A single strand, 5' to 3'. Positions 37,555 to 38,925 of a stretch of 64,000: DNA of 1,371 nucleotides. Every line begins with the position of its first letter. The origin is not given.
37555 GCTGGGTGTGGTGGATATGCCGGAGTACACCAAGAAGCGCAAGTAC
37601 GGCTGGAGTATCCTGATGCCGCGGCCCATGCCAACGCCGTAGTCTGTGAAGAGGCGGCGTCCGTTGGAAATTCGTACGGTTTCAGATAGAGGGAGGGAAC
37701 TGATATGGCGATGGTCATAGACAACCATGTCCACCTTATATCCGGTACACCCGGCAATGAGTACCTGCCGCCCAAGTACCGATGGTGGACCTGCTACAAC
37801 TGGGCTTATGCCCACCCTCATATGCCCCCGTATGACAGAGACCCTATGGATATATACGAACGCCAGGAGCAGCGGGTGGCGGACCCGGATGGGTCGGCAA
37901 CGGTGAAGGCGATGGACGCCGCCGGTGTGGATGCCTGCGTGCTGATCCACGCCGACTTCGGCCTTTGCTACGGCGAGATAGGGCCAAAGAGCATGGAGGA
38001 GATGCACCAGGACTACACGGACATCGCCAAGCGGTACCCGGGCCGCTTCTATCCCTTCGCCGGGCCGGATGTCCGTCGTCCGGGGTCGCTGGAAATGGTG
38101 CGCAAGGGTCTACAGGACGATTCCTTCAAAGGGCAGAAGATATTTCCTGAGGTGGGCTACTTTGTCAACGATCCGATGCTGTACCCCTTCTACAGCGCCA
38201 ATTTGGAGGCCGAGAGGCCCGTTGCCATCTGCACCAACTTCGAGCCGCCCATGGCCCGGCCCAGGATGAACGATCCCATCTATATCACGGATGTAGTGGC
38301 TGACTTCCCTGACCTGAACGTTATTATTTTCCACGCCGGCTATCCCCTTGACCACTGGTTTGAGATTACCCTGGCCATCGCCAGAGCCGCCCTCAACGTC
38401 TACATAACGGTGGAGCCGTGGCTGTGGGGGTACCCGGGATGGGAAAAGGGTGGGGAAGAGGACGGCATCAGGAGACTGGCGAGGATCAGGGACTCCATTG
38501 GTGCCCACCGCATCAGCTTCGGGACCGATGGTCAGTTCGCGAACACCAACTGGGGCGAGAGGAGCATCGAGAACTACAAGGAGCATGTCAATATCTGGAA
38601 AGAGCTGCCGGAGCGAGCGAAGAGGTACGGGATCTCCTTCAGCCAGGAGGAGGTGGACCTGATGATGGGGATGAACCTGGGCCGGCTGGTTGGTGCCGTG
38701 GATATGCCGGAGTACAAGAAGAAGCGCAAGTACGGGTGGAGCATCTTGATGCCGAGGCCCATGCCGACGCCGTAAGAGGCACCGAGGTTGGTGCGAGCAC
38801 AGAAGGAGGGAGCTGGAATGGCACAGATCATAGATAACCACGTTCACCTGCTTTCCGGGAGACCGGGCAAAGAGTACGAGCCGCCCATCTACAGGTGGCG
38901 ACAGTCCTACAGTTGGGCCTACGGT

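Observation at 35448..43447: Six tandem amidohydrolase-2 paralogs (plus one embedded SDR) in an 8-kb same-strand array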

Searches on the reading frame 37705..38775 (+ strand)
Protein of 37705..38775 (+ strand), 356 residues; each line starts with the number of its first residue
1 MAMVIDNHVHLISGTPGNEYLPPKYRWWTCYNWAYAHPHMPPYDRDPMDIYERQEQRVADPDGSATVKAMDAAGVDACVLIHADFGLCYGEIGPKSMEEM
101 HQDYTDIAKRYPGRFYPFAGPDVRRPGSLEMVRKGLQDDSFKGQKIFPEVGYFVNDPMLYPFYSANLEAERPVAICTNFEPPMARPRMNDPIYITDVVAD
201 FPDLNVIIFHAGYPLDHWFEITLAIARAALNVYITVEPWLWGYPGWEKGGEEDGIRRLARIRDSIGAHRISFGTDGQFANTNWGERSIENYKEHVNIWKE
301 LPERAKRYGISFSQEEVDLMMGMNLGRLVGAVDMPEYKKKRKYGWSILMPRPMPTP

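Call 3: search_protein_families(library=pfam, proteins=[window:37705-38775:+], max_evalue=0.01)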
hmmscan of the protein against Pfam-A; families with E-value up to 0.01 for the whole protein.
window:37705-38775:+ (356 aa): 1 family
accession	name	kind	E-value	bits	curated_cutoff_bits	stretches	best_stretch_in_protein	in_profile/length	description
PF04909.20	Amidohydro_2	-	2.1e-19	70.8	26.4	1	6-281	2-252/289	Amidohydrolase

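Call 8: search_solved_structures(query=window:37705-38775:+, max_evalue=1, show_alignments=2)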
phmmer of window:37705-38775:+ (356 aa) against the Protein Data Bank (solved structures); distinct sequences matched with E-value up to 1: 1.
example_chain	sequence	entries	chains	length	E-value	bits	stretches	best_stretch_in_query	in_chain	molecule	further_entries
3irs_A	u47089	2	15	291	7.1e-09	38.3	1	60-246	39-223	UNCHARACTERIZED PROTEIN BB4693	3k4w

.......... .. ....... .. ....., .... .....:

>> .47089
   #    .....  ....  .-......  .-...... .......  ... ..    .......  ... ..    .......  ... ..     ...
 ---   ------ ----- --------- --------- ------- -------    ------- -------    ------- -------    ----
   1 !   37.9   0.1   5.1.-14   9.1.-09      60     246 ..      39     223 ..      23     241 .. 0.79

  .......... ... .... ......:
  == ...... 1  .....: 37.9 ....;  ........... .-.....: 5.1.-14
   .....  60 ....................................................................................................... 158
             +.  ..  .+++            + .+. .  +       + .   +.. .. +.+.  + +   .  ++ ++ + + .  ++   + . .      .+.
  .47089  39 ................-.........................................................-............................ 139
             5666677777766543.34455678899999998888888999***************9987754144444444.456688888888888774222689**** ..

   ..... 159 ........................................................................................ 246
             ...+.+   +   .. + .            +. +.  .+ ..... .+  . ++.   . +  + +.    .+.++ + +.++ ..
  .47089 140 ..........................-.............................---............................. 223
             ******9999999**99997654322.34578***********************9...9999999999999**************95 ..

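Call 17: find_related_loci(query=A1, collection=genome_contigs, flank=10000)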
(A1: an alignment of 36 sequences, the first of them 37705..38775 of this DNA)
Query A1 (356 aa) in genome_contigs; peptide patterns used: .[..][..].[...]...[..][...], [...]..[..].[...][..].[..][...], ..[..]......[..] (x = any residue, [..] = any of these).
493 stretches matched a pattern; 11 encode a relative of the query (tblastn E <= 1e-3); 10 distinct loci.
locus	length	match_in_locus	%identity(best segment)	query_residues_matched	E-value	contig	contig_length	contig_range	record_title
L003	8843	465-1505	75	1-348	0e+0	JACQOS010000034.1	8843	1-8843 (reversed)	MAG: Chloroflexi bacterium isolate NC_groundwater_1287_Ag_S-0.2um_66_61 S_p2_S4_coassembly_k141_681119, whole genome sho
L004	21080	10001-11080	44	2-354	2e-98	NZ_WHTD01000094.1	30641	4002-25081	MAG: Actinophytocola sp. isolate Dino_bin25 k141_712742_length_30641_cov_26.9582, whole genome shotgun sequence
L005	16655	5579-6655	43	3-354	6e-94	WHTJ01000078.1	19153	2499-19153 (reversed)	MAG: Propionibacteriales bacterium isolate Dino_bin33 NODE_3165_length_19153_cov_18.294, whole genome shotgun sequence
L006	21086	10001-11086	40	2-354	8e-88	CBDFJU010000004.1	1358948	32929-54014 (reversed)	MAG: Dehalococcoidia bacterium isolate 657d8e1c-b3ee-4bf2-81bf-5276bdb608e5 genome assembly, contig: contig_4, whole gen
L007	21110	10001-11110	39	1-352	1e-81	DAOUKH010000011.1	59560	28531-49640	MAG TPA_asm: Dehalococcoidia bacterium isolate S5_318 k113_626122, whole genome shotgun sequence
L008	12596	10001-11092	39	1-350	3e-79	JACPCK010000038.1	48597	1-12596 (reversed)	MAG: Chloroflexi bacterium isolate NC_groundwater_281_Ag_S-0.65um_61_16 S6_GD2017_2_S65_scaffold_270, whole genome shotg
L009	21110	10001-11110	39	1-352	1e-79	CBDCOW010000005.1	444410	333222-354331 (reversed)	MAG: Dehalococcoidia bacterium isolate b2375acc-e336-44db-93fb-aeb584a91759 genome assembly, contig: contig_5, whole gen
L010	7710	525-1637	35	2-352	8e-72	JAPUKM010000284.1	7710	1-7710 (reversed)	MAG: Chloroflexota bacterium isolate KW1-S15_215 KW1-S15_215_cg284, whole genome shotgun sequence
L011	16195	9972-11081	34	3-352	1e-70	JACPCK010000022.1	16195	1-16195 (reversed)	MAG: Chloroflexi bacterium isolate NC_groundwater_281_Ag_S-0.65um_61_16 S6_GD2017_2_S65_scaffold_1797, whole genome shot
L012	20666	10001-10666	26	61-295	6e-12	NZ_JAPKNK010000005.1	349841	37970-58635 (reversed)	Kaistia nematophila strain K-TC2 Strain2_1a_5, whole genome shotgun sequence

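Call 20: predict_structure(alignment_id=A1)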
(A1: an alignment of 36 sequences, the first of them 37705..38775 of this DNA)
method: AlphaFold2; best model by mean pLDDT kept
length: 356 residues; sequences in the alignment: 36
mean_pLDDT: 88.7   pTM: 0.89
mean pLDDT of the five models: 88.7, 87.8, 87.0, 85.6, 85.4
residues with pLDDT >= 90: 236; 70-90: 92; 50-70: 20; < 50: 8
segments of 3 or more residues with pLDDT < 50: 353-356
pLDDT, mean of each block of 10 residues (from residue 1): 92 92 90 85 91 93 98 98 79 85 95 96 88 95 91 91 96 88 70 92 94 81 93 86 56 91 96 94 94 94 97 97 95 86 71 45
secondary structure, 60 per line:
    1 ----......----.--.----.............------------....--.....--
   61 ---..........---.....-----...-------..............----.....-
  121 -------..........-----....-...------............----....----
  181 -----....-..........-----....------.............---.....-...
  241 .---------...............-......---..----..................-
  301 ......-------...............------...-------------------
elements in order: E5-10 H23-35 H48-51 H54-58 H64-73 E77-81 H97-110 E115-119 H128-137 E143-146 H157-168 E173-176 H186-189 H191-200 E206-209 H216-228 E232-236 H238-241 H251-265 E270-272 H282-299 H301-306 H314-328

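Call 23: fold_search(model_id=the predicted structure, library=pdb)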
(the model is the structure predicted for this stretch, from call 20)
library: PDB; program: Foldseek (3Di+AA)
matches with E <= 10: 1748; with E <= 0.001: 125
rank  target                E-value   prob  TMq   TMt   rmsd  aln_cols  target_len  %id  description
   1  4inf_A                5.3e-12  1.00  0.57  0.58   6.9       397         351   15  Crystal structure of amidohydrolase saro_0799 (target efi-505250) from novosphingobium aromaticivorans dsm 12444 with  (released 2013-01-16)
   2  4qs5_C                7.5e-12  1.00  0.58  0.60   6.3       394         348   15  CRYSTAL STRUCTURE of 5-CARBOXYVANILLATE DECARBOXYLASE LIGW2 FROM NOVOSPHINGOBIUM AROMATICIVORANS DSM 12444 (TARGET EFI (released 2014-08-06)
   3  2dvu_C                8.8e-12  1.00  0.58  0.63   5.0       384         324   15  Crystal Structure of 2,6-Dihydroxybenzoate Decarboxylase Complexed with 2,6-Dihydroxybenzoate (released 2006-09-19)
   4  4inf_B                8.8e-12  1.00  0.58  0.59   6.8       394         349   15  Crystal structure of amidohydrolase saro_0799 (target efi-505250) from novosphingobium aromaticivorans dsm 12444 with  (released 2013-01-16)
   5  4qrn_D                9.4e-12  1.00  0.57  0.58   7.1       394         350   15  HIGH-RESOLUTION CRYSTAL STRUCTURE of 5-CARBOXYVANILLATE DECARBOXYLASE (TARGET EFI-505250) FROM NOVOSPHINGOBIUM AROMATI (released 2014-08-06)
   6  4qrn_A                1.2e-11  1.00  0.58  0.58   6.7       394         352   15  HIGH-RESOLUTION CRYSTAL STRUCTURE of 5-CARBOXYVANILLATE DECARBOXYLASE (TARGET EFI-505250) FROM NOVOSPHINGOBIUM AROMATI (released 2014-08-06)
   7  2dvt_D                1.5e-11  1.00  0.58  0.64   5.2       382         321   15  Crystal Structure of 2,6-Dihydroxybenzoate Decarboxylase from Rhizobium (released 2006-09-19)
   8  4inf_C                1.5e-11  1.00  0.58  0.59   6.8       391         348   15  Crystal structure of amidohydrolase saro_0799 (target efi-505250) from novosphingobium aromaticivorans dsm 12444 with  (released 2013-01-16)
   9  2dvt_C                1.6e-11  1.00  0.59  0.65   4.9       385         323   15  Crystal Structure of 2,6-Dihydroxybenzoate Decarboxylase from Rhizobium (released 2006-09-19)
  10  2dvt_A                2.3e-11  1.00  0.60  0.65   4.9       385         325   16  Crystal Structure of 2,6-Dihydroxybenzoate Decarboxylase from Rhizobium (released 2006-09-19)
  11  4qs5_A                2.3e-11  1.00  0.57  0.58   6.6       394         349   15  CRYSTAL STRUCTURE of 5-CARBOXYVANILLATE DECARBOXYLASE LIGW2 FROM NOVOSPHINGOBIUM AROMATICIVORANS DSM 12444 (TARGET EFI (released 2014-08-06)
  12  3irs_A                2.8e-11  1.00  0.60  0.75   5.5       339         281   20  CRYSTAL STRUCTURE OF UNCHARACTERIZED TIM-BARREL PROTEIN BB4693 FROM Bordetella bronchiseptica (released 2009-09-01)
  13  2dvt_B                4.9e-11  1.00  0.59  0.64   4.9       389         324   15  Crystal Structure of 2,6-Dihydroxybenzoate Decarboxylase from Rhizobium (released 2006-09-19)
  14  3s4t_G                6.9e-11  1.00  0.59  0.63   5.1       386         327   14  Crystal structure of putative amidohydrolase-2 (EFI-target 500288)from Polaromonas sp. JS666 (released 2011-08-24)
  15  6jqx_A                1.1e-10  1.00  0.60  0.60   5.4       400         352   14  Crystal structure of a hydrogenase from Trichosporon moniliiforme (released 2020-04-01)
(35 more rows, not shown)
